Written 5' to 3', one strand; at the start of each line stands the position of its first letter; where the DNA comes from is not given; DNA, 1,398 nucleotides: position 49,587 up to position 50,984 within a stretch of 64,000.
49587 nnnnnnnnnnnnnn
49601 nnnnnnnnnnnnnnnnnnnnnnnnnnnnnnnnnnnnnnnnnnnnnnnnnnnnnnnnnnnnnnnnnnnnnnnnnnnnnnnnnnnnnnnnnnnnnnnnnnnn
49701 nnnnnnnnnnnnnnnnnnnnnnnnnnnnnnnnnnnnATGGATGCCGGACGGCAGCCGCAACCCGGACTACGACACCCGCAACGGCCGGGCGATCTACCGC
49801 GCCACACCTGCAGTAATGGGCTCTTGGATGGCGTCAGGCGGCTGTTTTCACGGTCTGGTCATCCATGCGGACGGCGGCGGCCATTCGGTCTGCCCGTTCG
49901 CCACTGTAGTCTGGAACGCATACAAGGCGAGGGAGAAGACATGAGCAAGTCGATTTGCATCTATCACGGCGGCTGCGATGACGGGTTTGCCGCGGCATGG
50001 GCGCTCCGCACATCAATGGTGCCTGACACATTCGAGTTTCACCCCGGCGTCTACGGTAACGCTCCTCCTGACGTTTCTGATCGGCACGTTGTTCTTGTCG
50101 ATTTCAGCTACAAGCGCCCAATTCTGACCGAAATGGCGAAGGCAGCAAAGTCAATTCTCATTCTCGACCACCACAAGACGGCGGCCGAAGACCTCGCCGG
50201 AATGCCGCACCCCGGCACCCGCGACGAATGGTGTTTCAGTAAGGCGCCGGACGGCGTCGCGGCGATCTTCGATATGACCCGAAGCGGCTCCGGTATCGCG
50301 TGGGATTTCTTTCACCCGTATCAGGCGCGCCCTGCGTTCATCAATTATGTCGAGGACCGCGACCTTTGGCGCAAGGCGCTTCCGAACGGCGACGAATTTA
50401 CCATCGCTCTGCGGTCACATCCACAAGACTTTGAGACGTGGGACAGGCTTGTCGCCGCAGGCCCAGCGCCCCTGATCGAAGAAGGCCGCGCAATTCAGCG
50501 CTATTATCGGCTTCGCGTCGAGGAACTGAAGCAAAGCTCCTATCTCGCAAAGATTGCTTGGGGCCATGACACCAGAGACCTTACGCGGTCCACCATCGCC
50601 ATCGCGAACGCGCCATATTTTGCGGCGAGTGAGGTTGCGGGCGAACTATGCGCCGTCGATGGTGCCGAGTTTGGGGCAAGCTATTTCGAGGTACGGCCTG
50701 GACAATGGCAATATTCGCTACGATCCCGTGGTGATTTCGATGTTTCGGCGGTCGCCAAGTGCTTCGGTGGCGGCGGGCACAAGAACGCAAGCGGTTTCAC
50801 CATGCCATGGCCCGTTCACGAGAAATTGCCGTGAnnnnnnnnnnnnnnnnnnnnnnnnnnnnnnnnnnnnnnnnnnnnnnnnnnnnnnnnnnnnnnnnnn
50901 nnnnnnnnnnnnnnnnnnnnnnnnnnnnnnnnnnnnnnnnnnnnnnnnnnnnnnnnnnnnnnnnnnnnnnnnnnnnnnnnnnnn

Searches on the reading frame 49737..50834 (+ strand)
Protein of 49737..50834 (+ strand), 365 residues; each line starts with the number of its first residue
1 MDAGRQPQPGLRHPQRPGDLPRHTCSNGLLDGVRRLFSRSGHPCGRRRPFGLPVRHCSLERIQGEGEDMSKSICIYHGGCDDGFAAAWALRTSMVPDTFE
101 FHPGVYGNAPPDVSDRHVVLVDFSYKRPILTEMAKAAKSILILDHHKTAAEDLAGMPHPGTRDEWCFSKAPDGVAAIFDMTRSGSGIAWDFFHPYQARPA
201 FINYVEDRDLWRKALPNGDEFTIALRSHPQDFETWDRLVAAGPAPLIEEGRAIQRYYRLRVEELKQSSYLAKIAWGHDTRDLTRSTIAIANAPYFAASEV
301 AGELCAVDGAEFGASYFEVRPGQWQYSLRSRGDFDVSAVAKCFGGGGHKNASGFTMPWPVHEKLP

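Call 65: search_protein_families(library=pfam, proteins=[window:49737-50834:+], max_evalue=0.01)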
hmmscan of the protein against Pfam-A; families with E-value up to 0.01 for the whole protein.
window:49737-50834:+ (365 aa): 2 families
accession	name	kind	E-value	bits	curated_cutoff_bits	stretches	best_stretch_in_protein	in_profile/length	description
PF02272.25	DHHA1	-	2e-06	28.6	25.9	1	296-357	17-84/102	DHHA1 domain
PF01368.27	DHH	-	0.0018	19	28.1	1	98-192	40-102/125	DHH family, N-terminal domain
